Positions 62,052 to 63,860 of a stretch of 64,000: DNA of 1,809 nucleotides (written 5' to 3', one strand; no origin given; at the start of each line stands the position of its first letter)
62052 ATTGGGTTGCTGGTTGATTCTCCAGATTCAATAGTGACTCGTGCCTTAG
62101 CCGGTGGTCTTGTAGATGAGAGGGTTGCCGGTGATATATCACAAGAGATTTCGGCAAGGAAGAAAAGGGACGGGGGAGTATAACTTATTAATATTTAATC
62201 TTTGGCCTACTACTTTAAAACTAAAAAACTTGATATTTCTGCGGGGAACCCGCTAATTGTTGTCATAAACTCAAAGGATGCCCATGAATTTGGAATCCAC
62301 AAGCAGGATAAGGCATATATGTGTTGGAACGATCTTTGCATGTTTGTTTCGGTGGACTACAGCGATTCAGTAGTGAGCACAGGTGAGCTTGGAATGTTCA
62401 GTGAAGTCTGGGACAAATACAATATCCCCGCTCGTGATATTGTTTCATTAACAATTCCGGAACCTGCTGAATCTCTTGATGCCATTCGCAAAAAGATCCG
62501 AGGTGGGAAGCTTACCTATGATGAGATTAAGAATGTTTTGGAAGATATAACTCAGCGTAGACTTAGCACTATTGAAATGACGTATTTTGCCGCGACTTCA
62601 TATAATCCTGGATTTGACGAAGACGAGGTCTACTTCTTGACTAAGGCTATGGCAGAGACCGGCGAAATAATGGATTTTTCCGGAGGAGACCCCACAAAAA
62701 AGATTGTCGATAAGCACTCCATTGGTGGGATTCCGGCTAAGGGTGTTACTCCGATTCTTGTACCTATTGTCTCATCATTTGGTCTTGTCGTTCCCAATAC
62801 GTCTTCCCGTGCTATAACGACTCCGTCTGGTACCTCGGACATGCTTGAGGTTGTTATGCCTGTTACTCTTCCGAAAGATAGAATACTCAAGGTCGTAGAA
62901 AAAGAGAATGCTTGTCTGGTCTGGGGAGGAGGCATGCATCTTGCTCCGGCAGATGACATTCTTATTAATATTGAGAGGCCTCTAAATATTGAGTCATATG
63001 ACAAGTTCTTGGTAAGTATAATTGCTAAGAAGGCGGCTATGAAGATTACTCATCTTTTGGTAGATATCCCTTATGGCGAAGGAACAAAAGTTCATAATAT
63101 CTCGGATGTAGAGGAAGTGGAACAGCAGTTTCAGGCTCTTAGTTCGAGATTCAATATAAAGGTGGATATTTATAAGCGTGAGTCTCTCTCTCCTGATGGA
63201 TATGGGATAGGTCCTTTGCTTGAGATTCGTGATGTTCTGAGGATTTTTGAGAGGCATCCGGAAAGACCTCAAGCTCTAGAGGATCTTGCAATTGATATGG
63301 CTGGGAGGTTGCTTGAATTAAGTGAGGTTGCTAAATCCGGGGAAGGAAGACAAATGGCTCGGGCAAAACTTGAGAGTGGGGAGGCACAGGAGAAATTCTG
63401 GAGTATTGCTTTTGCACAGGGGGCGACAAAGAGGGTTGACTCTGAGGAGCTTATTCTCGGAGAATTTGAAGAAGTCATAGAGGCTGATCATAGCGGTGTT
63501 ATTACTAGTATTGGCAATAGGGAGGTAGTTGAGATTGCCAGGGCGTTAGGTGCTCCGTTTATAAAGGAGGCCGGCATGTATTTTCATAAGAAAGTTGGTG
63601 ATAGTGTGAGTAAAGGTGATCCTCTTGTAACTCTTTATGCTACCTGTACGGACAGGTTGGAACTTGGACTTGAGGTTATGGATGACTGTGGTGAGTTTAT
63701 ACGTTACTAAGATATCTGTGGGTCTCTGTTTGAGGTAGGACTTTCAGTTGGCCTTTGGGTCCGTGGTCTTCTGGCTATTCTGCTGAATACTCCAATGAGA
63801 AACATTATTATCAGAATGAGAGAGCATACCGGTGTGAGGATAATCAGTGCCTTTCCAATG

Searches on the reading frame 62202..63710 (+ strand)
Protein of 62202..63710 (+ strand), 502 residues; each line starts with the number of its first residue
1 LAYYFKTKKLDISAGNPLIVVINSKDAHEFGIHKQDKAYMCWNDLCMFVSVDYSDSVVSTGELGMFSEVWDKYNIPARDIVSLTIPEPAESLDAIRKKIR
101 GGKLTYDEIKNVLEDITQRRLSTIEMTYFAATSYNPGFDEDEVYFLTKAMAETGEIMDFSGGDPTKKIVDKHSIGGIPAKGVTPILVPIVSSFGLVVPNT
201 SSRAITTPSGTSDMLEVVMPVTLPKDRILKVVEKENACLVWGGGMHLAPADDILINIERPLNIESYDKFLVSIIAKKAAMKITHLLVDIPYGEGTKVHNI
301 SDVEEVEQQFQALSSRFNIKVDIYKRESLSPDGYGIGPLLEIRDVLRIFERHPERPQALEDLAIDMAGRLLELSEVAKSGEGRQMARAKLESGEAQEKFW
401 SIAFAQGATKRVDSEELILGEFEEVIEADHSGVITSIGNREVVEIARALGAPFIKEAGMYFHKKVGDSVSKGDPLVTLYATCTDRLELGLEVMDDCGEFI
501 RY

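Call 58: find_encoding_contigs(protein=window:62202-63710:+, flank=3000, max_places=10)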
Protein window:62202-63710:+ (502 aa): 1 contig read that carries it; 1 place shown.
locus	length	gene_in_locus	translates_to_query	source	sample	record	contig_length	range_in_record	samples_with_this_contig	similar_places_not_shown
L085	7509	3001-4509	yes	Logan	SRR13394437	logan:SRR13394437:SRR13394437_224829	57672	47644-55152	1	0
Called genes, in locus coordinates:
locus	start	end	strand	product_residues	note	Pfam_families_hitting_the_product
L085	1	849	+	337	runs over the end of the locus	PF01008:IF-2B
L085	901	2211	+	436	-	PF02788:RuBisCO_large_N, PF00016:RuBisCO_large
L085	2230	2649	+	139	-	-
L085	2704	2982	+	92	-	-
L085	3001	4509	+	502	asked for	PF02885:Glycos_trans_3N, PF00591:Glycos_transf_3, PF07831:PYNP_C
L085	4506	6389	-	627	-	PF01841:Transglut_core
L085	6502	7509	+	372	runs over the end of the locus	PF01926:MMR_HSR1, PF02421:FeoB_N, PF02824:TGS (faint), PF06071:YchF-GTPase_C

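Call 60: find_homologous_proteins(query=window:62202-63707:+, max_evalue=1e-100)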
Query window:62202-63707:+ (502 aa): 525 proteins with E <= 1e-100 among 8000 candidates; the best 120 are listed.
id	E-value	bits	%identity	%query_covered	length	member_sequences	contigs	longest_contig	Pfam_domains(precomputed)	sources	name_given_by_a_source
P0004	3.1e-252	856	76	96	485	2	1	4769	PF07831.20,PF00591.28,PF02885.23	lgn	-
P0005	1.2e-245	834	72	100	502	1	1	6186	PF07831.20,PF00591.28,PF02885.23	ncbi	-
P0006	2.5e-239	813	70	100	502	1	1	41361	PF07831.20,PF00591.28,PF02885.23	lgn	-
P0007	2.0e-236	804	70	100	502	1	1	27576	PF07831.20,PF00591.28,PF02885.23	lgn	-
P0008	9.7e-234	795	68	100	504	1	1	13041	PF07831.20,PF00591.28,PF02885.23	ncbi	-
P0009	3.6e-233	793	68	100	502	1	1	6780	PF07831.20,PF00591.28,PF02885.23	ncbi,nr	ncbi:MAG: thymidine phosphorylase [Patescibacteria group bacterium]|nr:thymidine phosphorylase [Pate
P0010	6.7e-233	792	67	100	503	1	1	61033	PF07831.20,PF00591.28,PF02885.23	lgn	-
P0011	8.1e-232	788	68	100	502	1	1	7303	PF07831.20,PF00591.28,PF02885.23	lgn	-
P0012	2.0e-231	787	68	100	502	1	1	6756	PF07831.20,PF00591.28,PF02885.23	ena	-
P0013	9.3e-231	785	68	100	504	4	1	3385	PF07831.20,PF00591.28,PF02885.23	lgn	-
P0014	5.1e-230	782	69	100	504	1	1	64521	PF07831.20,PF00591.28,PF02885.23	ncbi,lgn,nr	ncbi:thymidine phosphorylase [Candidatus Dojkabacteria bacterium]|nr:thymidine phosphorylase [Candid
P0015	7.1e-228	775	66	100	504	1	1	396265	PF07831.20,PF00591.28,PF02885.23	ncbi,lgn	-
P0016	4.4e-226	769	65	100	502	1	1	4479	PF07831.20,PF00591.28,PF02885.23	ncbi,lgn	-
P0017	6.7e-226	769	66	100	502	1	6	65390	PF07831.20,PF00591.28,PF02885.23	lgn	-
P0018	1.8e-225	767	65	100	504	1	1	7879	PF07831.20,PF00591.28,PF02885.23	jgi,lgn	jgi:AMP phosphorylase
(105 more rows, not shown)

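Call 61: find_encoding_contigs(protein=P0004, flank=4000, max_places=2)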
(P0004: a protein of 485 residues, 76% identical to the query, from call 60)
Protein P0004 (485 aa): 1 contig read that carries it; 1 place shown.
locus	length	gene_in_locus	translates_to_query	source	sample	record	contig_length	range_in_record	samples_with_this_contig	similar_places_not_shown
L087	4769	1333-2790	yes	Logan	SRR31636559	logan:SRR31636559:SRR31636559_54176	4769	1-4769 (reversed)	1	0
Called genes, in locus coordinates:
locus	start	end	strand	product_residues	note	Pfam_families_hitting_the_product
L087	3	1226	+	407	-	?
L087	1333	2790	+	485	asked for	PF02885:Glycos_trans_3N, PF00591:Glycos_transf_3 (weak), PF07831:PYNP_C (weak)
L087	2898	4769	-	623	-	?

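Call 62: find_encoding_contigs(protein=P0005, flank=4000, max_places=2)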
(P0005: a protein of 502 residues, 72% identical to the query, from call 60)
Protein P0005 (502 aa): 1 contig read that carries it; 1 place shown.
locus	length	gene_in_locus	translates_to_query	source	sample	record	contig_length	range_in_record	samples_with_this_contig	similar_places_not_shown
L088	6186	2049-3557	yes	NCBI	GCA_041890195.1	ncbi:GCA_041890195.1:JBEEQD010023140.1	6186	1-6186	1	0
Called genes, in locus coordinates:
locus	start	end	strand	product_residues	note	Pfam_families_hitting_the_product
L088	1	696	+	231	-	?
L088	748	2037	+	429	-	PF02788:RuBisCO_large_N, PF00016:RuBisCO_large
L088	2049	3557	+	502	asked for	PF02885:Glycos_trans_3N, PF00591:Glycos_transf_3 (weak), PF07831:PYNP_C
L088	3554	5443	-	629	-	PF01841:Transglut_core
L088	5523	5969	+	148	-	PF01926:MMR_HSR1, PF02421:FeoB_N, PF00350:Dynamin_N (faint)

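Call 63: find_encoding_contigs(protein=P0006, flank=4000, max_places=2)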
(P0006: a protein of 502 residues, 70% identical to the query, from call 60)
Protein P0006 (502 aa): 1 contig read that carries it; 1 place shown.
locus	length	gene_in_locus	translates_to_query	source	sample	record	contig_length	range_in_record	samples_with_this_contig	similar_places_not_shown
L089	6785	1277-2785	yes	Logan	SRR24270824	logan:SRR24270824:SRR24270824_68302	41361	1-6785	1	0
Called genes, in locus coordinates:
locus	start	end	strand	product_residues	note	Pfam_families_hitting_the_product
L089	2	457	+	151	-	?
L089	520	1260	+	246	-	-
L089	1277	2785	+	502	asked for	PF02885:Glycos_trans_3N, PF00591:Glycos_transf_3, PF07831:PYNP_C (weak)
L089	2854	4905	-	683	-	PF01841:Transglut_core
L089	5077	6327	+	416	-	PF01926:MMR_HSR1, PF02421:FeoB_N, PF06071:YchF-GTPase_C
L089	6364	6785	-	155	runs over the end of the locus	PF01797:Y1_Tnp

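Call 64: find_encoding_contigs(protein=P0007, flank=4000, max_places=2)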
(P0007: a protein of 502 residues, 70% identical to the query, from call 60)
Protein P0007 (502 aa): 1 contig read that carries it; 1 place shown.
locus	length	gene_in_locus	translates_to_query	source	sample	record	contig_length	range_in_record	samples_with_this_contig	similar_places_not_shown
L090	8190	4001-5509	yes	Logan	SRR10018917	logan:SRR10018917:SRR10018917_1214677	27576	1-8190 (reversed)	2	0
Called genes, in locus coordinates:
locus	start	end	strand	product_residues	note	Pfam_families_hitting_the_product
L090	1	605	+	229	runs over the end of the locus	PF00702:Hydrolase, PF13419:HAD_2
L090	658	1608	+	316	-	PF01008:IF-2B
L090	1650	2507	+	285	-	-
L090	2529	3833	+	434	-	PF02788:RuBisCO_large_N, PF00016:RuBisCO_large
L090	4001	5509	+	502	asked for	PF02885:Glycos_trans_3N, PF00591:Glycos_transf_3, PF07831:PYNP_C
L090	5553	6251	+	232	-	-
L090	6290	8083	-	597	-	PF01841:Transglut_core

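Call 73: find_encoding_contigs(protein=P0008, flank=3500, max_places=1)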
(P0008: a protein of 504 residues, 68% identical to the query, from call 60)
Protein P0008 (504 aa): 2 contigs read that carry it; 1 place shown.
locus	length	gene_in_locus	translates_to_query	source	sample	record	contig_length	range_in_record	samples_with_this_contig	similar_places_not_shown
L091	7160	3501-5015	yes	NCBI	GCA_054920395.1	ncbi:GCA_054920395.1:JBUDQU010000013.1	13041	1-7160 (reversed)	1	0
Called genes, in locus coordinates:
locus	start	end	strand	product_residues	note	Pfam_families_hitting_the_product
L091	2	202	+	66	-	-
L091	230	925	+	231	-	PF00702:Hydrolase, PF12689:Acid_PPase (faint), PF13419:HAD_2, PF13242:Hydrolase_like (weak)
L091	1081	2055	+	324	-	PF01008:IF-2B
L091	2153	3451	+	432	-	PF02788:RuBisCO_large_N, PF00016:RuBisCO_large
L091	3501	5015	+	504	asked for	PF02885:Glycos_trans_3N, PF00591:Glycos_transf_3 (faint), PF07831:PYNP_C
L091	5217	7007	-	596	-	PF01841:Transglut_core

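Call 74: find_encoding_contigs(protein=P0010, flank=3500, max_places=1)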
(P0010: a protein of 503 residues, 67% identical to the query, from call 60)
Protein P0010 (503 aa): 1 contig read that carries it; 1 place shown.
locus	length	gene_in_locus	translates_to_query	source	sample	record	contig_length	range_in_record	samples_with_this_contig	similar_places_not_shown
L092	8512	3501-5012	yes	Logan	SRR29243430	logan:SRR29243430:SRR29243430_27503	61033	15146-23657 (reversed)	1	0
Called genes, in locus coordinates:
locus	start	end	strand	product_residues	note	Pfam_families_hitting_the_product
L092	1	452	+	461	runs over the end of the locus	PF00753:Lactamase_B, PF23023:Anti-Pycsar_Apyc1 (faint), PF12706:Lactamase_B_2 (weak), PF16661:Lactamase_B_6, PF10996:Beta-Casp, PF07521:RMMBL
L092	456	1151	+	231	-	PF00702:Hydrolase, PF13419:HAD_2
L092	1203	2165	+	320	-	PF01008:IF-2B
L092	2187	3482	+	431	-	PF02788:RuBisCO_large_N, PF00016:RuBisCO_large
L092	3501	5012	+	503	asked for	PF02885:Glycos_trans_3N, PF00591:Glycos_transf_3, PF07831:PYNP_C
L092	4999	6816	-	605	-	PF01841:Transglut_core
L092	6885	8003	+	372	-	PF01926:MMR_HSR1, PF02421:FeoB_N (weak), PF06071:YchF-GTPase_C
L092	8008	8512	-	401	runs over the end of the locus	PF03222:Trp_Tyr_perm (faint), PF13520:AA_permease_2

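Call 75: find_encoding_contigs(protein=P0015, flank=3500, max_places=1)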
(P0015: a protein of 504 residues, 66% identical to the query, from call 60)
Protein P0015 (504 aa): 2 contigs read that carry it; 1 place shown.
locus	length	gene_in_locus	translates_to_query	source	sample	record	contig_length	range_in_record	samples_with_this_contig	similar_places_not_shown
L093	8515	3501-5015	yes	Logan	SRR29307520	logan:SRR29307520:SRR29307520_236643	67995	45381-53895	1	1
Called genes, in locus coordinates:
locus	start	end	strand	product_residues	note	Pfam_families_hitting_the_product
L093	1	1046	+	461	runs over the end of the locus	PF00753:Lactamase_B, PF12706:Lactamase_B_2 (weak), PF16661:Lactamase_B_6 (faint), PF10996:Beta-Casp, PF07521:RMMBL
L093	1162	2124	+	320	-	PF01008:IF-2B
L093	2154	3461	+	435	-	PF02788:RuBisCO_large_N, PF00016:RuBisCO_large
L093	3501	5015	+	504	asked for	PF02885:Glycos_trans_3N, PF00591:Glycos_transf_3, PF07831:PYNP_C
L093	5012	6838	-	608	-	PF01841:Transglut_core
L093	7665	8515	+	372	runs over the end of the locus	PF01926:MMR_HSR1, PF02421:FeoB_N (weak), PF06071:YchF-GTPase_C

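Call 76: find_encoding_contigs(protein=P0017, flank=3500, max_places=1)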
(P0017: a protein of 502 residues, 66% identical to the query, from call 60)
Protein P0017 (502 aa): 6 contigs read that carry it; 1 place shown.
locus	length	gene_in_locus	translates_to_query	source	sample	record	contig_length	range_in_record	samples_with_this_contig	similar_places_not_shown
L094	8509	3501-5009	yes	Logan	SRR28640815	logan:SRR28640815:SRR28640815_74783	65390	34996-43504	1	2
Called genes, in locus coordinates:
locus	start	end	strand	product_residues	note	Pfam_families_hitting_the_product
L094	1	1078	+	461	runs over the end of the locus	PF00753:Lactamase_B, PF23023:Anti-Pycsar_Apyc1 (faint), PF12706:Lactamase_B_2 (weak), PF16661:Lactamase_B_6 (weak), PF10996:Beta-Casp, PF07521:RMMBL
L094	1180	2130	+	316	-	PF01008:IF-2B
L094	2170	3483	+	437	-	PF02788:RuBisCO_large_N, PF00016:RuBisCO_large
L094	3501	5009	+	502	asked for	PF02885:Glycos_trans_3N, PF00591:Glycos_transf_3, PF07831:PYNP_C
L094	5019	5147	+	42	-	-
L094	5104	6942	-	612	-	PF01841:Transglut_core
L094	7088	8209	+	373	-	PF00350:Dynamin_N (faint), PF01926:MMR_HSR1, PF02421:FeoB_N, PF02824:TGS (weak), PF06071:YchF-GTPase_C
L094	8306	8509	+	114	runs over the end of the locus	PF01250:Ribosomal_S6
